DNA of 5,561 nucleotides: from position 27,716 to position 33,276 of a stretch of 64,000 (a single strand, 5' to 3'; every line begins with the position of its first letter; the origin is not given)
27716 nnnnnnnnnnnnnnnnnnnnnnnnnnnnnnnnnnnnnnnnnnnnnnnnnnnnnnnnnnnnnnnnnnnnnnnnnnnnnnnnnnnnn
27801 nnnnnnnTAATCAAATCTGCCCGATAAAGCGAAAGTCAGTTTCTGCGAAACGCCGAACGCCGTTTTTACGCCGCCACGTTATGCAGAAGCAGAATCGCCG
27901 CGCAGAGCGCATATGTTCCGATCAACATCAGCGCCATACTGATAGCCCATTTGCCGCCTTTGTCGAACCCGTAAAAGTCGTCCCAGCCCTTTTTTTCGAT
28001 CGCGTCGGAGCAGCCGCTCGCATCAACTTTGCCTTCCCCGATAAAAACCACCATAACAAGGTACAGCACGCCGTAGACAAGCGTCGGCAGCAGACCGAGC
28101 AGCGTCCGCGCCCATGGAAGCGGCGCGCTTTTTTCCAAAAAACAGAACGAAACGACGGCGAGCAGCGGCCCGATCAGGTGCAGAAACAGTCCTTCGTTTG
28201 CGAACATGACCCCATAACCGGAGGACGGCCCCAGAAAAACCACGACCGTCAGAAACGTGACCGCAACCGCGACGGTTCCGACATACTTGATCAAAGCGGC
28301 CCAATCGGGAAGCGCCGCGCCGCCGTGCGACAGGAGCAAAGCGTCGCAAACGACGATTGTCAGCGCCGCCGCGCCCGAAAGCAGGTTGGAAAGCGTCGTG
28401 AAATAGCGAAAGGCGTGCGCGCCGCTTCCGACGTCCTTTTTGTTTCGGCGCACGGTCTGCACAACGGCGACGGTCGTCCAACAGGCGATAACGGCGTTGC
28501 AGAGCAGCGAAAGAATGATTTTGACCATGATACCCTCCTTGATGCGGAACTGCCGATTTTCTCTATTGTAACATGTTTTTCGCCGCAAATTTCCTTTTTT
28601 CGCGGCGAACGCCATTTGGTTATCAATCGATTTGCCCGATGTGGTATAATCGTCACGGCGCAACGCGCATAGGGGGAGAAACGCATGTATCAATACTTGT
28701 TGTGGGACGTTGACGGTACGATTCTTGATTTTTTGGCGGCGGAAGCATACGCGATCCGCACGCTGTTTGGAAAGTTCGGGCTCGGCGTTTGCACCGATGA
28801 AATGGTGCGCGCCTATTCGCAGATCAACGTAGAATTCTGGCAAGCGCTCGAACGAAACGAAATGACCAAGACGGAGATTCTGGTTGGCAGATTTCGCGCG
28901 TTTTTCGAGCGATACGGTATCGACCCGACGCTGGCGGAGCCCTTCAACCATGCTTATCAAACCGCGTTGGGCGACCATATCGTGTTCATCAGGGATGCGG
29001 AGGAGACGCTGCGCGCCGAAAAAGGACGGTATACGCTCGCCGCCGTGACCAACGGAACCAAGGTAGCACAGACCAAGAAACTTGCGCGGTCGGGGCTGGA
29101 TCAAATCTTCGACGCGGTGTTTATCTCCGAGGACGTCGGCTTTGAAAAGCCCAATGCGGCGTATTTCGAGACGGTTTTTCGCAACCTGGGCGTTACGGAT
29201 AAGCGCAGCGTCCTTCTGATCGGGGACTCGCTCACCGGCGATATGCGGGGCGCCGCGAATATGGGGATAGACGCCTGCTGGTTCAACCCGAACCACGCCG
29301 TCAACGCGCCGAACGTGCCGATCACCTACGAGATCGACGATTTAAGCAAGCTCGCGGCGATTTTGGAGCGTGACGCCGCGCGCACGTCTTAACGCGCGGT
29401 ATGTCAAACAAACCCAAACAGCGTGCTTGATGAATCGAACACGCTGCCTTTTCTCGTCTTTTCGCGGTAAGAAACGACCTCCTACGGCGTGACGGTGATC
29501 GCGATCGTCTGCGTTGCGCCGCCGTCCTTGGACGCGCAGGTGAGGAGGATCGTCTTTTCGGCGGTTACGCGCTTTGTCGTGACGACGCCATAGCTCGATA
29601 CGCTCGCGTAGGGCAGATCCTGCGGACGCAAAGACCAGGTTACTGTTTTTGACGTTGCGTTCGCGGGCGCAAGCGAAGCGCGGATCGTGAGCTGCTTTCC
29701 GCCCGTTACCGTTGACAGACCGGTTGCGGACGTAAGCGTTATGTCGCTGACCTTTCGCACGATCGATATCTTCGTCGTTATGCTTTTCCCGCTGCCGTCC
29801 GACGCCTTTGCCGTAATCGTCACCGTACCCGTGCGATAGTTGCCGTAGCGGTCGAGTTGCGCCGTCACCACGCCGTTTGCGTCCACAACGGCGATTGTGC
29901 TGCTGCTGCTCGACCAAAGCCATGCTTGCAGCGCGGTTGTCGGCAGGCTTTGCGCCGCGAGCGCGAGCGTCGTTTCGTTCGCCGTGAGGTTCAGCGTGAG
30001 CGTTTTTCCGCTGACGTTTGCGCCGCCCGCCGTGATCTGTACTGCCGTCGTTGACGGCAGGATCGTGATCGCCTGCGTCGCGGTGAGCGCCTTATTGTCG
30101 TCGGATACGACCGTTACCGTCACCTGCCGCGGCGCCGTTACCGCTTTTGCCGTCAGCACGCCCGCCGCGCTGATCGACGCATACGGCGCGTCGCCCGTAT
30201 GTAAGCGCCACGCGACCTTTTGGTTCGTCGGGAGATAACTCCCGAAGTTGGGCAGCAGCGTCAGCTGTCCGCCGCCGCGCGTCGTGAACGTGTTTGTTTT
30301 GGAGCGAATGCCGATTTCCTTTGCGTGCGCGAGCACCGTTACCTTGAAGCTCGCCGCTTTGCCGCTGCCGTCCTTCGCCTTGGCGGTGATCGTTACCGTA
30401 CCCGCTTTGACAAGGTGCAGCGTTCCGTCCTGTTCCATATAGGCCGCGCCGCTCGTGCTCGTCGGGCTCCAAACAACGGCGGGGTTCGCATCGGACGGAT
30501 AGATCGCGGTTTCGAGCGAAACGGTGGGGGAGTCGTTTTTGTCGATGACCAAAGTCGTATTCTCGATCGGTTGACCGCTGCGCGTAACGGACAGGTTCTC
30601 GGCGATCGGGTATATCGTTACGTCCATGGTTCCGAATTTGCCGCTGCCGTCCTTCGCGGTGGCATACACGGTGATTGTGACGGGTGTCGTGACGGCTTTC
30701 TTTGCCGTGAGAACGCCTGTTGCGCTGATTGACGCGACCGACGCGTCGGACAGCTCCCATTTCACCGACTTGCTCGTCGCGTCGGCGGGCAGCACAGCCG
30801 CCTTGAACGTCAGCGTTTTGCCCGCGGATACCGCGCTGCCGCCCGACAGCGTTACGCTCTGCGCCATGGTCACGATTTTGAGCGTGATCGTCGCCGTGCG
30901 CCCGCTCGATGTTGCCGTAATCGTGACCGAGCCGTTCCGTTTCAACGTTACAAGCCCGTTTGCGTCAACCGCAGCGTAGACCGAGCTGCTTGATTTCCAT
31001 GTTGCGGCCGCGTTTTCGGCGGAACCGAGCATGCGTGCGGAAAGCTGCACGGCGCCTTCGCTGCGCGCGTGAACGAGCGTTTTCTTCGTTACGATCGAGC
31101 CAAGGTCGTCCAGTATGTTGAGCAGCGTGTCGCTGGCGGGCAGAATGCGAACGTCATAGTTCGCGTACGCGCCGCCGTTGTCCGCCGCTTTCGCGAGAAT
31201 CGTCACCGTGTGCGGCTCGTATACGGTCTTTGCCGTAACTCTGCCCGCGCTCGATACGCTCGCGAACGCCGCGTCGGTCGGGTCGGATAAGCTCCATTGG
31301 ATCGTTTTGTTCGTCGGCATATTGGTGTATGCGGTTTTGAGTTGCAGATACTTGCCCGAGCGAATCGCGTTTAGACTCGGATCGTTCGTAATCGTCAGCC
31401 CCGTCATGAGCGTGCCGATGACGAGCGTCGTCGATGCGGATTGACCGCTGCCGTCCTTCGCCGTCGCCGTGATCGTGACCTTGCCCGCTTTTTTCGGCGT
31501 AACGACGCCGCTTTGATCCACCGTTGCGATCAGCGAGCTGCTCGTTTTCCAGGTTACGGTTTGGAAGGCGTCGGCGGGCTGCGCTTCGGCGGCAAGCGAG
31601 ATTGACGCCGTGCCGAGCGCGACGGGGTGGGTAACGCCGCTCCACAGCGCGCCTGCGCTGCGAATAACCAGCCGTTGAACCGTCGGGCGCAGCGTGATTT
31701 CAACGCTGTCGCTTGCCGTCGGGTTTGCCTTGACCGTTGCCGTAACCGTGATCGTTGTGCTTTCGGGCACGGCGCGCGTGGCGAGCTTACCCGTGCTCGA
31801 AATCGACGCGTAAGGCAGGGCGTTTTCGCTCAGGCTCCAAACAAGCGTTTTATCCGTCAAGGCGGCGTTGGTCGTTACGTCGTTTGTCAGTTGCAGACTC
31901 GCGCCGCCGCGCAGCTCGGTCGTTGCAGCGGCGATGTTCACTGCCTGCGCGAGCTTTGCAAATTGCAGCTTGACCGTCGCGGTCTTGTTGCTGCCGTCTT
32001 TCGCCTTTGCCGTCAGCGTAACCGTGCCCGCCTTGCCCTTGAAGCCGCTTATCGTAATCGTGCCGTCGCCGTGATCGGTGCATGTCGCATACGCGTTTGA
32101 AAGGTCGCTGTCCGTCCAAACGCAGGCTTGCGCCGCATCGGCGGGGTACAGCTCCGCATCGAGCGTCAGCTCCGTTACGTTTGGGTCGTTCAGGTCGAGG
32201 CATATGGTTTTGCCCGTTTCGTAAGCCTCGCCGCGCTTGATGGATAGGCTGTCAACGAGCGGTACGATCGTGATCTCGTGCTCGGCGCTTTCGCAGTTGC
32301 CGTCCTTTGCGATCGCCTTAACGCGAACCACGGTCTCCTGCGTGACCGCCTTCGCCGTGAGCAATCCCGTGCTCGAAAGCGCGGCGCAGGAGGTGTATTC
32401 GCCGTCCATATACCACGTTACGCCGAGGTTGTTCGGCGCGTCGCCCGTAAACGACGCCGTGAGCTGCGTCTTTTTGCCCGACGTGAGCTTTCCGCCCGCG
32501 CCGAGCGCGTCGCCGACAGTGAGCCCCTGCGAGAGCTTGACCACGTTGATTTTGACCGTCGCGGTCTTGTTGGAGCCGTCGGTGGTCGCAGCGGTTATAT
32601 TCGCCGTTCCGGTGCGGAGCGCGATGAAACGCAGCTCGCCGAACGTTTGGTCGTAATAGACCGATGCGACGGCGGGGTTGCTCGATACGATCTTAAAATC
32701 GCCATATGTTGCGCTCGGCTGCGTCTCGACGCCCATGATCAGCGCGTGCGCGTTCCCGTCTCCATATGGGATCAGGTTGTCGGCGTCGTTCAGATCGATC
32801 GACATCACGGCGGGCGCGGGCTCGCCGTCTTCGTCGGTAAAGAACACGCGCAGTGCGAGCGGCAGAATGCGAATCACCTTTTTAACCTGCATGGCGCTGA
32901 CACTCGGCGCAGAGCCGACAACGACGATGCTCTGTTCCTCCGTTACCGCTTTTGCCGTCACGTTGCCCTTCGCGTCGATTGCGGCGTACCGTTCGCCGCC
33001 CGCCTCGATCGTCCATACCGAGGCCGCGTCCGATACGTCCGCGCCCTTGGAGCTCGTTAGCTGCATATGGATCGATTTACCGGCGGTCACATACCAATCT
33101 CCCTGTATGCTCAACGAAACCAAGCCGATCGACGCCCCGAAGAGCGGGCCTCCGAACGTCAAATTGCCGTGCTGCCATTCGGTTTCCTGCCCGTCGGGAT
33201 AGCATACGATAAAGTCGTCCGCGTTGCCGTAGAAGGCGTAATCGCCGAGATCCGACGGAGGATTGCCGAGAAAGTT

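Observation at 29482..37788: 2768-aa secreted mosaic protein with no recognisable cell-wall anchor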

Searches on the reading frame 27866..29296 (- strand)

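Call 10: search_protein_families(library=pfam, max_evalue=0.001, proteins=[window:27866-29296:-])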
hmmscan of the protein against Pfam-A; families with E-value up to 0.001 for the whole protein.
window:27866-29296:- (476 aa): 0 families

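Call 17: search_protein_families(library=ncbifam, max_evalue=1, proteins=[window:27866-29296:-])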
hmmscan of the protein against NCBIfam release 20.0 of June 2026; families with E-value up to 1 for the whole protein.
window:27866-29296:- (476 aa): 3 families
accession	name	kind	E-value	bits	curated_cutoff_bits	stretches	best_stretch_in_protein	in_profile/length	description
NF038065.1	Pr6Pr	domain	6.4e-05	23.1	30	1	296-414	2-115/162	Pr6Pr family membrane protein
NF046009.1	MAGa3780_fam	subfamily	0.00014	21.5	80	1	283-425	39-172/237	MAGa3780 family membrane protein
NF010318.0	PRK13755.1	equivalog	0.027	14.8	170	1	334-414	13-95/140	organomercurial transporter MerC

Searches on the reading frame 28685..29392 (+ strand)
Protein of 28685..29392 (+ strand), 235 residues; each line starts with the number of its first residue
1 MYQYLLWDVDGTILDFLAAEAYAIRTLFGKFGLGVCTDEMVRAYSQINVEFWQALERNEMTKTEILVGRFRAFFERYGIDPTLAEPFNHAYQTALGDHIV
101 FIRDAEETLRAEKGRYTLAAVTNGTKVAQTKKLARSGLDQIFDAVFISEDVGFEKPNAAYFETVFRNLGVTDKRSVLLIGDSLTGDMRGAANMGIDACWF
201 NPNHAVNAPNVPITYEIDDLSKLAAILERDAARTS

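Call 10: search_protein_families(library=pfam, max_evalue=0.001, proteins=[window:28685-29392:+])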
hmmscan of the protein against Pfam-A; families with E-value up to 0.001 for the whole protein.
window:28685-29392:+ (235 aa): 3 families
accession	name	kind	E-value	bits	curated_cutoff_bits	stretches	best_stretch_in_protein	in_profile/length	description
PF13419.12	HAD_2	-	1.3e-22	81.2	23.8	1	6-199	2-177/178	Haloacid dehalogenase-like hydrolase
PF00702.32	Hydrolase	-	3.8e-19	70.3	26.4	1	5-194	4-191/191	haloacid dehalogenase-like hydrolase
PF13242.12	Hydrolase_like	-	2.9e-07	30.8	22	1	154-199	3-47/75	HAD-hyrolase-like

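Call 23: find_encoding_contigs(protein=window:28685-29392:+, flank=10000, max_places=6)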
Protein window:28685-29392:+ (235 aa): 6 contigs read that carry it; 6 places shown.
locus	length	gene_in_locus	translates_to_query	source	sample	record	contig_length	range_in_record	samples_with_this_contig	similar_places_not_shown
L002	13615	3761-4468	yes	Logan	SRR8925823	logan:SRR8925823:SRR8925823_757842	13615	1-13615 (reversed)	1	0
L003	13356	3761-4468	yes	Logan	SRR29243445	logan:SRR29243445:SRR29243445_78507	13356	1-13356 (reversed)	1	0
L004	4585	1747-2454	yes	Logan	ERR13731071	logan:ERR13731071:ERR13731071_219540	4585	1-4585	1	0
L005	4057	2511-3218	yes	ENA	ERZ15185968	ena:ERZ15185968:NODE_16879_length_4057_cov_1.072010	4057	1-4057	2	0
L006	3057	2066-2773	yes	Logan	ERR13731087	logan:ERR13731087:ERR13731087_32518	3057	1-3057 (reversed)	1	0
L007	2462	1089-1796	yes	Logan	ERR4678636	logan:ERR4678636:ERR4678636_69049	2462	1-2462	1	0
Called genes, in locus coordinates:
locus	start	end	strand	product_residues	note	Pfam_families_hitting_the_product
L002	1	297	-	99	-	?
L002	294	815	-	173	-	PF00037:Fer4 (weak), PF12837:Fer4_6 (weak), PF14697:Fer4_21 (weak), PF12838:Fer4_7 (weak), PF13187:Fer4_9 (weak), PF14697:Fer4_21 (weak), PF12838:Fer4_7 (weak), PF13187:Fer4_9 (weak), +8 more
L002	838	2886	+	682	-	PF06874:FBPase_2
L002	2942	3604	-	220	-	-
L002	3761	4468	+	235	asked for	PF00702:Hydrolase, PF13419:HAD_2, PF13242:Hydrolase_like (weak)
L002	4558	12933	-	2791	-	PF02368:Big_2, PF21461:HL_N-beta (faint), PF21764:Invasin_D4 (faint), PF02368:Big_2, PF26918:Ig_Eae (weak), PF13306:LRR_5, PF02368:Big_2, PF26918:Ig_Eae (weak), +3 more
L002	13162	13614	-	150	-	?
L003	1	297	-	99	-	?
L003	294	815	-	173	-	PF00037:Fer4 (weak), PF12837:Fer4_6 (weak), PF14697:Fer4_21 (weak), PF12838:Fer4_7 (weak), PF13187:Fer4_9 (weak), PF14697:Fer4_21 (weak), PF12838:Fer4_7 (weak), PF13187:Fer4_9 (weak), +8 more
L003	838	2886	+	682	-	PF06874:FBPase_2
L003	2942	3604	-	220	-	-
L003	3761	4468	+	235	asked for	PF00702:Hydrolase, PF13419:HAD_2, PF13242:Hydrolase_like (weak)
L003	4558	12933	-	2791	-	PF02368:Big_2, PF21461:HL_N-beta (faint), PF21764:Invasin_D4 (faint), PF02368:Big_2, PF26918:Ig_Eae (weak), PF13306:LRR_5, PF02368:Big_2, PF26918:Ig_Eae (weak), +3 more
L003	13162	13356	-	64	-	?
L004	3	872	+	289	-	?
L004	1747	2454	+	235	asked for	PF00702:Hydrolase, PF13419:HAD_2, PF13242:Hydrolase_like (weak)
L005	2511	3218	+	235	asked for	PF00702:Hydrolase, PF13419:HAD_2, PF13242:Hydrolase_like (weak)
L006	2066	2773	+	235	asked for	PF00702:Hydrolase, PF13419:HAD_2, PF13242:Hydrolase_like (weak)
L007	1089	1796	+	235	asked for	PF00702:Hydrolase, PF13419:HAD_2, PF13242:Hydrolase_like (weak)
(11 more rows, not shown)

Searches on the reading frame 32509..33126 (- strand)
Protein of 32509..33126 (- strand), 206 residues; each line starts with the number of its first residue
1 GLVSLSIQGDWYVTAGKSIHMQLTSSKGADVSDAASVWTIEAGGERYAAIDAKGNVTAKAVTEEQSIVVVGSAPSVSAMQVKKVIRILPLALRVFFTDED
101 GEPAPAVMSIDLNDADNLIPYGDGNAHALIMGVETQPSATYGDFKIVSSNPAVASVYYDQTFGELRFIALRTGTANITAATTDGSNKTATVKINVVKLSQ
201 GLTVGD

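Call 9: search_protein_families(library=pfam, max_evalue=5, proteins=[window:32509-33126:-])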
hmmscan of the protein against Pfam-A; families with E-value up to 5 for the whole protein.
seq(206 aa): 1 family
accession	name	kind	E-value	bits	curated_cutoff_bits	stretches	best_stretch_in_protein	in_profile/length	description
PF02368.24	Big_2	-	2.2e-06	28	22.8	2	133-189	24-77/79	Bacterial Ig-like domain (group 2)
